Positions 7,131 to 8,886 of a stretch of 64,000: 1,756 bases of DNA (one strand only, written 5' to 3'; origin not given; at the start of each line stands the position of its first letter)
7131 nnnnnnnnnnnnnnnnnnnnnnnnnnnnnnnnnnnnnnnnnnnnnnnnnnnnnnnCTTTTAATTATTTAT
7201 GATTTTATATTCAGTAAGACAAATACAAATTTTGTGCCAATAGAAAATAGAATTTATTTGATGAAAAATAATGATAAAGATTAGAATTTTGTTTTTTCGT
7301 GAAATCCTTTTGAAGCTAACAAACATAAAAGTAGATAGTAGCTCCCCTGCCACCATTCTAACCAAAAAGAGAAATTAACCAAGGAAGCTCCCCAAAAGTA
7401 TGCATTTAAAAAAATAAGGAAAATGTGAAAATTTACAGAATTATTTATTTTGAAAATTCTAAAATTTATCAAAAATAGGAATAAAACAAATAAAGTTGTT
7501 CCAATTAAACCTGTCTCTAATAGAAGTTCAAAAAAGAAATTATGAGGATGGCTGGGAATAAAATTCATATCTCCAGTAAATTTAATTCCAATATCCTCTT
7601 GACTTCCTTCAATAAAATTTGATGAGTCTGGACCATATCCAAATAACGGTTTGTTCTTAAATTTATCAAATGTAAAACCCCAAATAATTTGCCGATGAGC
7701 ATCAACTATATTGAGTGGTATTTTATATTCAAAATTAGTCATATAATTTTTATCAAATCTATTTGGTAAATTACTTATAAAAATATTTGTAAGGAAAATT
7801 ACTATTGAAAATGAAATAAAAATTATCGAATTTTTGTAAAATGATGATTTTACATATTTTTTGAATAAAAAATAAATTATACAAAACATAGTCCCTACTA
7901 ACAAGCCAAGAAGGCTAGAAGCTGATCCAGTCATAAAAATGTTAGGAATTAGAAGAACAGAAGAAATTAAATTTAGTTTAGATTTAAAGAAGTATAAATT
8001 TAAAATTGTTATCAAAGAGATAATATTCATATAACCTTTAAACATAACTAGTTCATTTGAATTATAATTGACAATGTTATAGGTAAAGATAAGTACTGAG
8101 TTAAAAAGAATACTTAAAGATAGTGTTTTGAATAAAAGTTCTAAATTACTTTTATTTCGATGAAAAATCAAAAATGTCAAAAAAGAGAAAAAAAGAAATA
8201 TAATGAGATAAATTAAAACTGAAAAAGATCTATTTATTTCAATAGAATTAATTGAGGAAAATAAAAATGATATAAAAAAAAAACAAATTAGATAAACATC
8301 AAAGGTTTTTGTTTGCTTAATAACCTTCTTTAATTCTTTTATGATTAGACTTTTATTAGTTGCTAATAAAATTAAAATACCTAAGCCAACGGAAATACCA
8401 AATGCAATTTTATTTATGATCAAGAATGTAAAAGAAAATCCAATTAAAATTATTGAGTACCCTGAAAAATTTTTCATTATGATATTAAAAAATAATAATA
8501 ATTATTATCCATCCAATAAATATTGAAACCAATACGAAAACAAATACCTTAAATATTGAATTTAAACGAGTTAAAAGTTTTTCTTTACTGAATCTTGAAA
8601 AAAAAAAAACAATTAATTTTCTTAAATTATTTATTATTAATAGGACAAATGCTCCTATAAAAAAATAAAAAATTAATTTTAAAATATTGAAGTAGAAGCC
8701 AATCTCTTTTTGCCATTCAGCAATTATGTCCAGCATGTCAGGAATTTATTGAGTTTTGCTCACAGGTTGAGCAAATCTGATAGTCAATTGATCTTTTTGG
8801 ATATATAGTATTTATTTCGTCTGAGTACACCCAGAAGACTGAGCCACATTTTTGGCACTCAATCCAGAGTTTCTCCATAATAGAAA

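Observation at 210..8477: Minus-strand glycan island combining nonulosonic-acid and 3,6-dideoxyhexose chemistry, 2 kb from the flagellar locus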

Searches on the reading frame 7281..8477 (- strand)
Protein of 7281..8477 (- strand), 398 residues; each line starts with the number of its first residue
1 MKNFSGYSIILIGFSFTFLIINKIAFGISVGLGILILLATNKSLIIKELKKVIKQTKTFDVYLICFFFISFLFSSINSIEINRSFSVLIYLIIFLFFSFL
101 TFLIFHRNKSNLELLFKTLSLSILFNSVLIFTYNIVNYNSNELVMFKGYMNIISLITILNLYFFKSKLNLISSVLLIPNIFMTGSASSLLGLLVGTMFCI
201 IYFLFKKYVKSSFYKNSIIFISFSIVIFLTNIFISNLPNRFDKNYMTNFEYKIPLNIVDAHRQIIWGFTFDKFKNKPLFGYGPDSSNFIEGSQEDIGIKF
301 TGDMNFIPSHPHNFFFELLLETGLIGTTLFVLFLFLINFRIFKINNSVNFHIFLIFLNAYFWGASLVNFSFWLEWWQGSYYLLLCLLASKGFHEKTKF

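Call 5: search_protein_families(library=pfam, proteins=[window:7281-8477:-], max_evalue=0.01)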
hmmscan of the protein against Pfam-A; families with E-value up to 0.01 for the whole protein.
window:7281-8477:- (398 aa): 1 family
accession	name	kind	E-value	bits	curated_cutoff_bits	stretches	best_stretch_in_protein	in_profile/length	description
PF04932.20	Wzy_C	-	2.3e-18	66.9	31.7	1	172-331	2-149/149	O-Antigen ligase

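Call 6: search_protein_families(library=ncbifam, proteins=[window:7281-8477:-], max_evalue=0.01)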
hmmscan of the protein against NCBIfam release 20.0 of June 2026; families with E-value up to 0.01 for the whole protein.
window:7281-8477:- (398 aa): 0 families

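Call 90: search_solved_structures(query=window:7281-8477:-, max_evalue=10)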
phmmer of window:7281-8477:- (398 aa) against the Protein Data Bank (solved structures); distinct sequences matched with E-value up to 10: 0.

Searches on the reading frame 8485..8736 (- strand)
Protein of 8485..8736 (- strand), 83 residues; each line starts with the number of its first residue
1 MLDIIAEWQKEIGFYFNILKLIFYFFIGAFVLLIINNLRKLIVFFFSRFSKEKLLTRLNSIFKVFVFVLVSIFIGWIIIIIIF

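Call 5: search_protein_families(library=pfam, proteins=[window:8485-8736:-], max_evalue=0.01)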
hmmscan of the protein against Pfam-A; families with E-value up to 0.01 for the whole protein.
window:8485-8736:- (83 aa): 0 families

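Call 6: search_protein_families(library=ncbifam, proteins=[window:8485-8736:-], max_evalue=0.01)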
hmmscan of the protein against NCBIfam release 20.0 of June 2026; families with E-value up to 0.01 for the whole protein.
window:8485-8736:- (83 aa): 0 families
